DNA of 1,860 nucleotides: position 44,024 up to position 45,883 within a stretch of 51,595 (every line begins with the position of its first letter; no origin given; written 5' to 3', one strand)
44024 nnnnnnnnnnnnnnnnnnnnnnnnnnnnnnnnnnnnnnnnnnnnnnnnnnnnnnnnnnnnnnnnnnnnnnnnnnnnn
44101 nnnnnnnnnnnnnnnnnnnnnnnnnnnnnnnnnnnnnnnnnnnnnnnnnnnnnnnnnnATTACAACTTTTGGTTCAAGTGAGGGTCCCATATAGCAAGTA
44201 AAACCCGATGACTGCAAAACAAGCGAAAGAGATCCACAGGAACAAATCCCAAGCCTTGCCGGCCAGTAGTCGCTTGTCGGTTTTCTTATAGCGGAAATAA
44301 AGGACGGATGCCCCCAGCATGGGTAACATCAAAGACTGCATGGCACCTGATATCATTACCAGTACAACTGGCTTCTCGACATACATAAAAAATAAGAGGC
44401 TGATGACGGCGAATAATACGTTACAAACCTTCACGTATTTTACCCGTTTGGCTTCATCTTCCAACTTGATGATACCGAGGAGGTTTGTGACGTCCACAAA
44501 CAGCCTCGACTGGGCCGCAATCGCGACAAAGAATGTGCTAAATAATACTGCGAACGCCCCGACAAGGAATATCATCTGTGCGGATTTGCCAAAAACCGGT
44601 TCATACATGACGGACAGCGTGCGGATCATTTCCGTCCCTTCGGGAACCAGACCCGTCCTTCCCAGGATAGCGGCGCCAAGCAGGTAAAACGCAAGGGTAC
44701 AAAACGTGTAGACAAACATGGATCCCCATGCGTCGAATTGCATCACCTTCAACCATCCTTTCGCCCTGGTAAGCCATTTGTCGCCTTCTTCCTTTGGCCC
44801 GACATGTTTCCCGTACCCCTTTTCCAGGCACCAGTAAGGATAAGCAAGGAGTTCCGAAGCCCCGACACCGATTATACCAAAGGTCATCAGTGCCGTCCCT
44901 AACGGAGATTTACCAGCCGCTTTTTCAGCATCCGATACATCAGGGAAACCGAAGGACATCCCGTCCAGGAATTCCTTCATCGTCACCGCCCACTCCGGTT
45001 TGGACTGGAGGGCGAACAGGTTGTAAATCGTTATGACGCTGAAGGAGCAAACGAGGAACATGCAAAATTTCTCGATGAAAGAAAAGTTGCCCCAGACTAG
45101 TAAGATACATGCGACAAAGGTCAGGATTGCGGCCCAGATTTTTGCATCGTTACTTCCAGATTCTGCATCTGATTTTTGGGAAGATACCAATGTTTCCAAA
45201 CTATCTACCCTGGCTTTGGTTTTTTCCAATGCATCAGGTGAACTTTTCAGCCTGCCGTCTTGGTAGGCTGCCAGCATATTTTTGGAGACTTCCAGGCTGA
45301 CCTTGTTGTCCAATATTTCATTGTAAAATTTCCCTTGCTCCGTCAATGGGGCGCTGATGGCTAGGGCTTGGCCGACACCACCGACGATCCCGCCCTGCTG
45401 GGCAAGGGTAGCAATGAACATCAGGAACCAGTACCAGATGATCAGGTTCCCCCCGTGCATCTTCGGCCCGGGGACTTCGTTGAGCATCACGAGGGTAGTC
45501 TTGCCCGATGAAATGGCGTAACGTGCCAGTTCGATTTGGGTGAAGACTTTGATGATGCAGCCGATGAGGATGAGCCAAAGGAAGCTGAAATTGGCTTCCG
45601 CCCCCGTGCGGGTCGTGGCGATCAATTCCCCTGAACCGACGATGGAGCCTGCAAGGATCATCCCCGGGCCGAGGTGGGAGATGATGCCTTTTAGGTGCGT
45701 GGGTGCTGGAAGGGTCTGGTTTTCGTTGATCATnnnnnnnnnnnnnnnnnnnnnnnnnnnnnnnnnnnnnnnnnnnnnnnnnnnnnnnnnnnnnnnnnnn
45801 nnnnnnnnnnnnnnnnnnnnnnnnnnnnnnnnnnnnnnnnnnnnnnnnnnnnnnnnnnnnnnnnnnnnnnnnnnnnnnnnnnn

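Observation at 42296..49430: A six-gene operon is a candidate oxidative (3-keto) glycoside-cleavage route wired to a sulfatase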

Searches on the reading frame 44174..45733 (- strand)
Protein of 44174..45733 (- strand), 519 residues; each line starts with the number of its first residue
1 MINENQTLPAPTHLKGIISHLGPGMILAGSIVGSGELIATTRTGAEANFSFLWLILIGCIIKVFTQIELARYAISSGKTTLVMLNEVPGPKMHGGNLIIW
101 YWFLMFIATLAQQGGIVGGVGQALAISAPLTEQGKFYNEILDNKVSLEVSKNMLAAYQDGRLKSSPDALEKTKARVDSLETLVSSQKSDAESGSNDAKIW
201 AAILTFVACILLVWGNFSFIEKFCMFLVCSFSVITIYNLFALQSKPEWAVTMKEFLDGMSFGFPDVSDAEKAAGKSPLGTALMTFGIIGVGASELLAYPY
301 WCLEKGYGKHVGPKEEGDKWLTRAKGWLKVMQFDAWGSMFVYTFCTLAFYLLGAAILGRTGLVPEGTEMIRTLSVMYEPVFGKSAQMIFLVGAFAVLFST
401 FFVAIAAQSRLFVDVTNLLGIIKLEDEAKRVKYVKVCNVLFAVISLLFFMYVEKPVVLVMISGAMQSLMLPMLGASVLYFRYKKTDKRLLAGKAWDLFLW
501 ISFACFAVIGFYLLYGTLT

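Call 3: search_protein_families(library=pfam, proteins=[window:44174-45733:-], max_evalue=0.01)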
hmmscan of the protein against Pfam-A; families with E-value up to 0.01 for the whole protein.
window:44174-45733:- (519 aa): 1 family
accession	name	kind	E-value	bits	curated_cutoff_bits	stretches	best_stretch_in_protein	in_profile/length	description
PF01566.24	Nramp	-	2.4e-15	56.9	29.8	3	324-480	195-343/357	Natural resistance-associated macrophage protein-like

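Call 4: search_protein_families(library=ncbifam, proteins=[window:44174-45733:-], max_evalue=0.01)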
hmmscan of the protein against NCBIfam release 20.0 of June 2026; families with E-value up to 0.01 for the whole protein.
window:44174-45733:- (519 aa): 3 families
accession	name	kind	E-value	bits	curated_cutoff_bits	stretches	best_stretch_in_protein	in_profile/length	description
NF037982.1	Nramp_1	equivalog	7.3e-28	97.9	50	2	196-480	103-398/404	Nramp family divalent metal transporter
NF001923.0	PRK00701.1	subfamily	1e-05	24.5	430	1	13-111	29-122/439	Mn(2+) uptake NRAMP transporter MntH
TIGR01197.1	nramp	subfamily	7.4e-05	22.2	272.5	1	18-125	4-104/390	metal ion transporter, metal ion (Mn2+/Fe2+) transporter (Nramp) family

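Call 9: find_encoding_contigs(protein=window:44174-45733:-, flank=10000, max_places=6)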
Protein window:44174-45733:- (519 aa): 3 contigs read that carry it; 3 places shown.
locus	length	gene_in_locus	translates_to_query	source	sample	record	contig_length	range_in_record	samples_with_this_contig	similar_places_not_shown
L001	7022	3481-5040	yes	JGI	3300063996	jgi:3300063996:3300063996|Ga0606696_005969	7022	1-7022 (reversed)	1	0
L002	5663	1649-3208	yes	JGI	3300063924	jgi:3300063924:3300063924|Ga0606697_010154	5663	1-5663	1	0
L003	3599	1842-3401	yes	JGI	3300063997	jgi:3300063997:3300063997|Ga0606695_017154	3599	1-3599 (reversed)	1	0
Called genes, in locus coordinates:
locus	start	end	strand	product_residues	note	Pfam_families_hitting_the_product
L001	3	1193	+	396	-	?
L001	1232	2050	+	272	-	PF06439:3keto-disac_hyd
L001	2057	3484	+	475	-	PF00884:Sulfatase, PF01663:Phosphodiest (weak), PF16347:SGSH_C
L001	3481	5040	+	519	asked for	PF01566:Nramp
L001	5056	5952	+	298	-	PF01261:AP_endonuc_2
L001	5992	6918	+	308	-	PF13243:SQHop_cyclase_C (faint), PF13249:SQHop_cyclase_N (faint)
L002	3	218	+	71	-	?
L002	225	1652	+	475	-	PF00884:Sulfatase, PF01663:Phosphodiest (weak), PF16347:SGSH_C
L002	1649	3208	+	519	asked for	PF01566:Nramp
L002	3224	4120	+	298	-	PF01261:AP_endonuc_2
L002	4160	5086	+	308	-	PF13243:SQHop_cyclase_C (faint), PF13249:SQHop_cyclase_N (faint)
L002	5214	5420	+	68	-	-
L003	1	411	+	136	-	?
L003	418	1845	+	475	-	PF00884:Sulfatase, PF01663:Phosphodiest (weak), PF16347:SGSH_C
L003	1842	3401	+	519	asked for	PF01566:Nramp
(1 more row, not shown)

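Call 10: find_homologous_proteins(query=window:44174-45733:-)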
Query window:44174-45733:- (519 aa): 7436 proteins with E <= 0.001 among 8000 candidates; the best 120 are listed.
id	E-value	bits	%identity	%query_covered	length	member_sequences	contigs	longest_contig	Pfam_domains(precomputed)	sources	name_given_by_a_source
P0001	0.0e+0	1154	100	100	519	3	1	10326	PF01566.26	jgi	jgi:Mn2+/Fe2+ NRAMP family transporter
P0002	0.0e+0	1010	85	100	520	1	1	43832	PF01566.26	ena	-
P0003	5.7e-287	971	82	99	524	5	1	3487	PF01566.26,PF13520.13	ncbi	-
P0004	8.9e-287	970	81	100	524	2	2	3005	PF01566.26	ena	-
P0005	1.7e-281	953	81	98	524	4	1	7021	PF01566.26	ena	-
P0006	1.8e-274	930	79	99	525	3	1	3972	PF01566.26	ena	-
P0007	1.1e-271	920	78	98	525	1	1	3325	PF01566.26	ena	-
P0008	3.3e-271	919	78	99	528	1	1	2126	PF01566.26,PF13520.13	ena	-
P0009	2.3e-270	916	77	99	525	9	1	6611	PF01566.26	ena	-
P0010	8.0e-270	914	77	98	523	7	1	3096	PF01566.26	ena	-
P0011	2.3e-269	913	78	98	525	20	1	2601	PF01566.26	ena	-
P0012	1.4e-268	910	78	99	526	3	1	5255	PF01566.26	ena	-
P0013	3.1e-268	909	77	100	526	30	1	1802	PF01566.26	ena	-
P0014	2.7e-193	662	60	98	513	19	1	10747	PF01566.26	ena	-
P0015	2.7e-193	662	59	99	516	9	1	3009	PF01566.26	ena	-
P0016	6.9e-193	660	59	99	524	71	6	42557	PF01566.26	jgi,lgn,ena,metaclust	metaclust:\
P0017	2.7e-192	658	60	99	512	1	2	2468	PF01566.26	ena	-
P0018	4.9e-192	658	59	99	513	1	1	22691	PF01566.26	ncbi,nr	ncbi:MAG: Nramp family divalent metal transporter [Verrucomicrobiota bacterium]|nr:Nramp family diva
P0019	8.0e-192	657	60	99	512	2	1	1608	PF01566.26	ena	-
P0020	1.3e-191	656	59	100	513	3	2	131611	PF01566.26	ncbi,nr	ncbi:MAG: Nramp family divalent metal transporter [Verrucomicrobiota bacterium]|nr:Nramp family diva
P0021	4.3e-191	654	59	99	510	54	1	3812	PF01566.26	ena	-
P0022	3.4e-190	651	59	98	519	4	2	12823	PF01566.26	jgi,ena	-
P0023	1.5e-189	649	59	98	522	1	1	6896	PF01566.26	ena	-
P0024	2.6e-189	649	59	97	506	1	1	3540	PF01566.26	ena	-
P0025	3.2e-189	648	59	98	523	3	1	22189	PF01566.26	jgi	jgi:Mn2+/Fe2+ NRAMP family transporter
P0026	5.2e-189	648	57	99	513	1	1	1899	PF01566.26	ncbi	ncbi:MAG: Nramp family divalent metal transporter [Verrucomicrobiota bacterium]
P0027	4.3e-188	645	58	99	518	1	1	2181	PF01566.26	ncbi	-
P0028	1.8e-187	642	59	98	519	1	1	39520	PF01566.26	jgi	-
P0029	2.8e-187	642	56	74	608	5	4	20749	PF01566.26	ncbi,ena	-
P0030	3.4e-187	642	58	99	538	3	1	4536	PF01566.26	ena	-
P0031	4.3e-187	641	58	99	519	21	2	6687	PF01566.26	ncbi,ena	-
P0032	4.4e-187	641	58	99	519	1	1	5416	PF01566.26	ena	-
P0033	7.8e-187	640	58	98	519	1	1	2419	PF01566.26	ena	-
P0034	8.3e-187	640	58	99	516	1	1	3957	PF01566.26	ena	-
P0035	1.0e-186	640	58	99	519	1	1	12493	PF01566.26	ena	-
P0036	1.7e-186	639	58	99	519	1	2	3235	PF01566.26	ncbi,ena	-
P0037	1.8e-186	639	58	99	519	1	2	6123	PF01566.26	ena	-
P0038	2.4e-186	639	58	99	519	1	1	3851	PF01566.26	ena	-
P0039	2.4e-186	639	59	99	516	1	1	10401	PF01566.26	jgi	jgi:Mn2+/Fe2+ NRAMP family transporter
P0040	2.6e-186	639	58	98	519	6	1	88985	PF01566.26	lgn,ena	-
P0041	3.3e-186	638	58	99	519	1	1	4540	PF01566.26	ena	-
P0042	3.7e-186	638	58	99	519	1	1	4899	PF01566.26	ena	-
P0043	5.4e-186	638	59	98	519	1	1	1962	PF01566.26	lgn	-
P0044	1.3e-185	636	58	98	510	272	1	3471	PF01566.26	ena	-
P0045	1.4e-185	636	59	99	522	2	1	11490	PF01566.26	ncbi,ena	-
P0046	1.5e-185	636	58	99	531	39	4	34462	PF01566.26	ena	-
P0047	2.0e-185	636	59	99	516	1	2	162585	PF01566.26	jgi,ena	jgi:Mn2+/Fe2+ NRAMP family transporter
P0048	2.8e-185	635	58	99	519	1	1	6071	PF01566.26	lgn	-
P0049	3.1e-185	635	59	98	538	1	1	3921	PF01566.26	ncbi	-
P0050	3.5e-185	635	59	99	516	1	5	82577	PF01566.26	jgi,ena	-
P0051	3.9e-185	635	59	98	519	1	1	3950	PF01566.26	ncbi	-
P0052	4.5e-185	635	59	98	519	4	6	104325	PF01566.26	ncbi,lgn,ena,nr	ncbi:MAG: transmembrane Mn(2+) transporter [Opitutae bacterium]|nr:transmembrane Mn(2+) transporter 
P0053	4.8e-185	634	58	99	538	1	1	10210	PF01566.26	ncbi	-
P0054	7.5e-185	634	59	99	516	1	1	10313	PF01566.26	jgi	jgi:Mn2+/Fe2+ NRAMP family transporter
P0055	1.9e-184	633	59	98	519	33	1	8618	PF01566.26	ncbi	-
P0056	2.0e-184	632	58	70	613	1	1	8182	PF01566.26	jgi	jgi:Mn2+/Fe2+ NRAMP family transporter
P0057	3.5e-184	632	58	99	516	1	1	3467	PF01566.26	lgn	-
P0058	4.0e-184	631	58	100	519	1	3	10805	PF01566.26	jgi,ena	jgi:Mn2+/Fe2+ NRAMP family transporter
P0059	5.5e-184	631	58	100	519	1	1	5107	PF01566.26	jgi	-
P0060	3.1e-182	625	58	97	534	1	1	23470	PF01566.26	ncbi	-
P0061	6.8e-182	624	57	99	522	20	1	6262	PF01566.26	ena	-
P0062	2.8e-181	622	58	98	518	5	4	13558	PF01566.26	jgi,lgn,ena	-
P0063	1.6e-180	620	61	64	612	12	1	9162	PF01566.26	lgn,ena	-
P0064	1.6e-178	613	60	64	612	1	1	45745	PF01566.26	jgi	jgi:Mn2+/Fe2+ NRAMP family transporter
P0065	1.6e-178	613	60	64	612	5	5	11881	PF01566.26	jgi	jgi:Mn2+/Fe2+ NRAMP family transporter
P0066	2.5e-177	609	61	62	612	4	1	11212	PF01566.26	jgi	jgi:Mn2+/Fe2+ NRAMP family transporter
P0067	7.3e-177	607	60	64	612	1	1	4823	PF01566.26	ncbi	-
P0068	3.1e-176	605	56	98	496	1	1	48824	PF01566.26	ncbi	-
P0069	1.1e-175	604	55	98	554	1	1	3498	PF01566.26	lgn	-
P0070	1.2e-175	603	60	65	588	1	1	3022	PF01566.26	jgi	jgi:Mn2+/Fe2+ NRAMP family transporter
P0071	1.3e-175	603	56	98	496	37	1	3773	PF01566.26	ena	-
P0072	4.5e-175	602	56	100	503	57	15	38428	PF01566.26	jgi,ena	-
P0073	1.4e-173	597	56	100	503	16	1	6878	PF01566.26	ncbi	-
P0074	1.7e-173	596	55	100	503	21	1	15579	PF01566.26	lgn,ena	-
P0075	2.9e-173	596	55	100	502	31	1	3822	PF01566.26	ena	-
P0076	5.3e-173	595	55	100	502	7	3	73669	PF01566.26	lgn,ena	-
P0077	1.7e-172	593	55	98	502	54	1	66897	PF01566.26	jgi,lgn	jgi:Mn2+/Fe2+ NRAMP family transporter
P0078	5.4e-172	591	55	100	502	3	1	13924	PF01566.26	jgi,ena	jgi:Mn2+/Fe2+ NRAMP family transporter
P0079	1.4e-171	590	55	99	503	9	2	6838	PF01566.26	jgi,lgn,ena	jgi:Mn2+/Fe2+ NRAMP family transporter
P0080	1.7e-171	590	55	100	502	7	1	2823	PF01566.26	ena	-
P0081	2.2e-171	589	55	100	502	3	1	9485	PF01566.26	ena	-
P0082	2.6e-171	589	54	100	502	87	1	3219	PF01566.26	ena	-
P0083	4.0e-171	589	54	100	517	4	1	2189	PF01566.26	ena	-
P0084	4.7e-171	588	55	100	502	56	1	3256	PF01566.26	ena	-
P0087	5.8e-170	585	54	98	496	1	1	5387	PF01566.26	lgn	-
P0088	9.1e-170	584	54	98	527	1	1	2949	PF01566.26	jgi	jgi:Mn2+/Fe2+ NRAMP family transporter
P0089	3.2e-169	582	51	99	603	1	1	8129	PF01566.26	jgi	jgi:Mn2+/Fe2+ NRAMP family transporter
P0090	3.7e-169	582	55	97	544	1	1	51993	PF01566.26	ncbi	ncbi:MAG: divalent metal cation transporter [Verrucomicrobiota bacterium]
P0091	4.6e-168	578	54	98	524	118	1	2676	PF01566.26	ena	-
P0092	1.2e-167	577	51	99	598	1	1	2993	PF01566.26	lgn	-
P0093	5.8e-167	575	54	98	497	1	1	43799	PF01566.26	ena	-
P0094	7.6e-167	574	54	97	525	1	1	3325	PF01566.26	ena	-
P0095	5.0e-166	572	56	96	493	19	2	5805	PF01566.26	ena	-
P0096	3.8e-165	569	52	100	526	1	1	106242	PF01566.26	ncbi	ncbi:MAG: divalent metal cation transporter [Verrucomicrobiota bacterium]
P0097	4.4e-165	569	54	99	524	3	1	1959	PF01566.26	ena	-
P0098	6.4e-165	568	53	99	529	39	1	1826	PF01566.26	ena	-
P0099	2.7e-164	566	53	96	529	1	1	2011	PF01566.26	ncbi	-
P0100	1.2e-163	564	53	97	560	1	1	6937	PF01566.26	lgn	-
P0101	1.4e-163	564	52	100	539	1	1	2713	PF01566.26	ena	-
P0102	1.7e-163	563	56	95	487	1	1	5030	PF01566.26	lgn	-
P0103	1.8e-163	563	54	98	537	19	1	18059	PF01566.26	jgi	-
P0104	3.0e-163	563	51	100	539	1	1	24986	PF01566.26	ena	-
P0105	3.7e-163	562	54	97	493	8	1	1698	PF01566.26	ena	-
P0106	4.1e-163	562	51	100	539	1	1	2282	PF01566.26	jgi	-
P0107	6.4e-163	562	52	99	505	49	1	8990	PF01566.26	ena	-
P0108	8.1e-163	561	51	100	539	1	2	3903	PF01566.26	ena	-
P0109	9.8e-163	561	52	99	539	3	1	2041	PF01566.26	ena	-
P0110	1.1e-162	561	52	99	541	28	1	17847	PF01566.26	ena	-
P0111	1.2e-162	561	50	99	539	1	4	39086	PF01566.26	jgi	jgi:Mn2+/Fe2+ NRAMP family transporter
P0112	1.2e-162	561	56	95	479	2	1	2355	PF01566.26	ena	-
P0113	1.5e-162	560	52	100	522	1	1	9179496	PF01566.26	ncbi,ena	-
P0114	1.7e-162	560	55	96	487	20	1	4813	PF01566.26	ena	-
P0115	3.1e-162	559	51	96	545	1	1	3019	PF01566.26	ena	-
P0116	4.4e-162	559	52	98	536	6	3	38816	PF01566.26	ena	-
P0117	4.9e-162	559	52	97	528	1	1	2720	PF01566.26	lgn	-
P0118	4.9e-162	559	51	99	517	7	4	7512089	PF01566.26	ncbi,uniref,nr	ncbi:Nramp family divalent metal transporter [Rosistilla oblonga]|uniref:Manganese transport protein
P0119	7.2e-162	558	52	100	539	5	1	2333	PF01566.26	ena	-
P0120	8.0e-162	558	52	97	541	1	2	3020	PF01566.26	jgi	-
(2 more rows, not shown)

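Call 12: find_related_loci(query=A1, collection=genome_contigs, flank=10000)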
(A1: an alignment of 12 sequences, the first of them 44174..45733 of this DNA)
Query A1 (519 aa) in genome_contigs; peptide patterns used: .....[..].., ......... (x = any residue, [..] = any of these).
600 stretches matched a pattern (row limit reached: there are more); 594 encode a relative of the query (tblastn E <= 1e-3); the best 80 are kept; 80 distinct loci.
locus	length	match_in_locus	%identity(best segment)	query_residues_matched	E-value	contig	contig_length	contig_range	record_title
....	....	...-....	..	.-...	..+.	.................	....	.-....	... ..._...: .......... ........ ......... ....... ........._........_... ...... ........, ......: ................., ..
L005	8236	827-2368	59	3-518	0e+0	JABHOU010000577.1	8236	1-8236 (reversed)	MAG: Opitutia bacterium isolate SI037S4_bin39 k141_1586590, whole genome shotgun sequence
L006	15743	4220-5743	58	11-513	0e+0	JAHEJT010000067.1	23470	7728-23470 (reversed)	MAG: Verrucomicrobiales bacterium isolate Ww561 NODE_4478_length_23470_cov_3.567647, whole genome shotgun sequence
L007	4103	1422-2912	59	10-518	0e+0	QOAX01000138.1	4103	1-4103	MAG: Verrucomicrobia bacterium isolate MAG 15 Ga0232646_1008576, whole genome shotgun sequence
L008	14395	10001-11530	58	3-518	0e+0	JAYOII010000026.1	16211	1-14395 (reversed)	MAG: Opitutia bacterium isolate 139549_S151_metabat_bins_2.tsv.021 NODE_2969_length_16211_cov_4.156474, whole genome sho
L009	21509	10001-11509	59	10-518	0e+0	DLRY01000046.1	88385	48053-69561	MAG TPA_asm: Opitutia bacterium UBA7876 UBA7876_contig_30071, whole genome shotgun sequence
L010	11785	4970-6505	58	4-518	0e+0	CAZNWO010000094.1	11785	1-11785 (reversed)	MAG TPA_asm: uncultured Puniceicoccaceae bacterium isolate SRP077602_co3_805 genome assembly, contig: NODE_8590_length_1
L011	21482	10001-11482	56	8-518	2e-173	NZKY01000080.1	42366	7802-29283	MAG: Opitutia bacterium isolate IN48 38073, whole genome shotgun sequence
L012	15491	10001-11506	54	2-518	2e-171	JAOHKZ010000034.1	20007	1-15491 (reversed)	Opitutales bacterium isolate AM-382-K23 AM-382-K23_NODE_34, whole genome shotgun sequence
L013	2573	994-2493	54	2-518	0e+0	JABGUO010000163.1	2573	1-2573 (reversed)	MAG: Opitutia bacterium isolate SI034_bin157 k141_535654, whole genome shotgun sequence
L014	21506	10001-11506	53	4-518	7e-170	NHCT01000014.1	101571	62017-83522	MAG: Verrucomicrobia bacterium TMED40 14987, whole genome shotgun sequence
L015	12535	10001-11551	52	6-514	2e-168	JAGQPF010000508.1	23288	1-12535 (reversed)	MAG: Planctomycetales bacterium isolate HKST-UBA33 k127_2359491, whole genome shotgun sequence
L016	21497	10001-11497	52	11-518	1e-167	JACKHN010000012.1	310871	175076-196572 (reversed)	MAG: Planctomycetaceae bacterium isolate HK-STAS-PLAN-19 HK-STAS-PLAN-19_12, whole genome shotgun sequence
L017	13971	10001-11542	52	2-519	1e-164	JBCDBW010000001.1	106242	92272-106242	MAG: Verrucomicrobiota bacterium isolate P01_F01_bin.92 k141_912067_length_106242_cov_14.9895, whole genome shotgun sequ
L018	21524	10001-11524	49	2-519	2e-164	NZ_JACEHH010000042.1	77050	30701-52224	Stieleria mannarensis strain JC639 42, whole genome shotgun sequence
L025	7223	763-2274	49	3-510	9e-160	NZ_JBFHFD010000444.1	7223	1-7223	MAG: Novipirellula sp. isolate Mix_sand07.2021.05.G.116 k141_2791336_length_7223_cov_30.3163, whole genome shotgun seque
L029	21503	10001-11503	49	6-510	2e-156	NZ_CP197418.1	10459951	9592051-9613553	Novipirellula sp. SH528 chromosome, complete genome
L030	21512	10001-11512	48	3-510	3e-156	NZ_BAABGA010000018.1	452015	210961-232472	Novipirellula rosea strain JCM 17759 sequence018, whole genome shotgun sequence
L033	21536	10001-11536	48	3-515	3e-155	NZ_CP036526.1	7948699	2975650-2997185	Stieleria marina strain K23_9 chromosome, complete genome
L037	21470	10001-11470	47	5-518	3e-153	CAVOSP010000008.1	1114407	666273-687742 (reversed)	MAG: Pirellulaceae bacterium isolate MFD09964.bin.1.383 genome assembly, contig: contig_6248, whole genome shotgun seque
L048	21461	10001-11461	48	11-515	4e-150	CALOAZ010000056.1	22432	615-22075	MAG: uncultured Phycisphaeraceae bacterium isolate LOGT_bin.0152 genome assembly, contig: contig_108888, whole genome sh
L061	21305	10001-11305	47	1-510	6e-147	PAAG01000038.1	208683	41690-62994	MAG: Verrucomicrobiales bacterium isolate NAT23 MHASMcontig_939238, whole genome shotgun sequence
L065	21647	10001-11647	43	8-504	1e-144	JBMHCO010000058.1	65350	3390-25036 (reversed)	MAG: Rubripirellula sp. isolate xHP1_bin.240 c_000000000058, whole genome shotgun sequence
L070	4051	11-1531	46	7-515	1e-147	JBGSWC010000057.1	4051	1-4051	MAG: Pirellulales bacterium isolate JTS-AC471 k141_343940, whole genome shotgun sequence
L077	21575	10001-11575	44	5-502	5e-142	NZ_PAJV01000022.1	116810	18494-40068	MAG: Gimesia sp. isolate SAT87 242184, whole genome shotgun sequence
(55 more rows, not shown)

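Call 14: find_encoding_contigs(protein=P0002, flank=10000, max_places=3)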
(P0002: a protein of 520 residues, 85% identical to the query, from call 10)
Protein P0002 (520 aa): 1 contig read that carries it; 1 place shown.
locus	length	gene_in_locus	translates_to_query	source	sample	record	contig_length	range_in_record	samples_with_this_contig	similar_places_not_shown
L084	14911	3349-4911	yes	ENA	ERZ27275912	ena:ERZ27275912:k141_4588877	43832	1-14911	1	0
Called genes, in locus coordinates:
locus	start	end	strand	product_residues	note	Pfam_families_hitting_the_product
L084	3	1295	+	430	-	?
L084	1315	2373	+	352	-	PF00316:FBPase, PF18913:FBPase_C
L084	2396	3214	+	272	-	PF06439:3keto-disac_hyd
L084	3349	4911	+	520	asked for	PF01566:Nramp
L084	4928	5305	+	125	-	-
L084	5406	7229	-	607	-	PF23500:DUF7133, PF13646:HEAT_2 (faint)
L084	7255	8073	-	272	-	-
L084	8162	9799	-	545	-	-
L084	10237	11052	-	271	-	-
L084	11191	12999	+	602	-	PF00009:GTP_EFTU, PF22042:EF-G_D2 (weak), PF03144:GTP_EFTU_D2, PF00679:EFG_C, PF06421:LepA_C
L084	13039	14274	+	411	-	PF10502:Peptidase_S26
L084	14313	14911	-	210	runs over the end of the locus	PF04542:Sigma70_r2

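Call 15: find_encoding_contigs(protein=P0020, flank=10000, max_places=3)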
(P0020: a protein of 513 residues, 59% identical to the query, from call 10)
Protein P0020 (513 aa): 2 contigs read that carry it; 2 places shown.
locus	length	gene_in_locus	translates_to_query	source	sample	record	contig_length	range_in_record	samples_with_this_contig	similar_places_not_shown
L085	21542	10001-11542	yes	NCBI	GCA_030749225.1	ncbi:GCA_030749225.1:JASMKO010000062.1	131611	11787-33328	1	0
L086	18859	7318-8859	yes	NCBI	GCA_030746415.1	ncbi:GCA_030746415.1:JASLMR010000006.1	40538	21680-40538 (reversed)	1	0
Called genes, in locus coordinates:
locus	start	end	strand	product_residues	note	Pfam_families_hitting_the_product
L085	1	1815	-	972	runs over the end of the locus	PF00005:ABC_tran (faint), PF02463:SMC_N (faint), PF03193:RsgA_GTPase (faint), PF13191:AAA_16 (faint), PF13304:AAA_21 (faint), PF13476:AAA_23 (faint), PF17760:UvrA_inter, PF17755:UvrA_DNA-bind, +4 more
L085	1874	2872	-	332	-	PF02653:BPD_transp_2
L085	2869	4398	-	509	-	PF00005:ABC_tran, PF13304:AAA_21 (faint), PF00005:ABC_tran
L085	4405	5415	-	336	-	PF00532:Peripla_BP_1, PF13407:Peripla_BP_4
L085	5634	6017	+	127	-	PF08534:Redoxin, PF00085:Thioredoxin, PF00578:AhpC-TSA, PF13905:Thioredoxin_8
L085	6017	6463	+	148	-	PF12796:Ank_2, PF13637:Ank_4, PF13857:Ank_5, PF00023:Ank (weak)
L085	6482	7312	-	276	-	-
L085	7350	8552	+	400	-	PF10282:Lactonase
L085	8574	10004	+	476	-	PF00884:Sulfatase, PF01663:Phosphodiest, PF16347:SGSH_C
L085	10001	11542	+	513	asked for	PF01566:Nramp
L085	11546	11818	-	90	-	-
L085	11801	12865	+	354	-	PF17170:DUF5128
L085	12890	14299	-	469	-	PF10142:PhoPQ_related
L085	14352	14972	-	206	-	-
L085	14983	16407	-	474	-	PF02934:GatB_N, PF02637:GatB_Yqey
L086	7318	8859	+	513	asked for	PF01566:Nramp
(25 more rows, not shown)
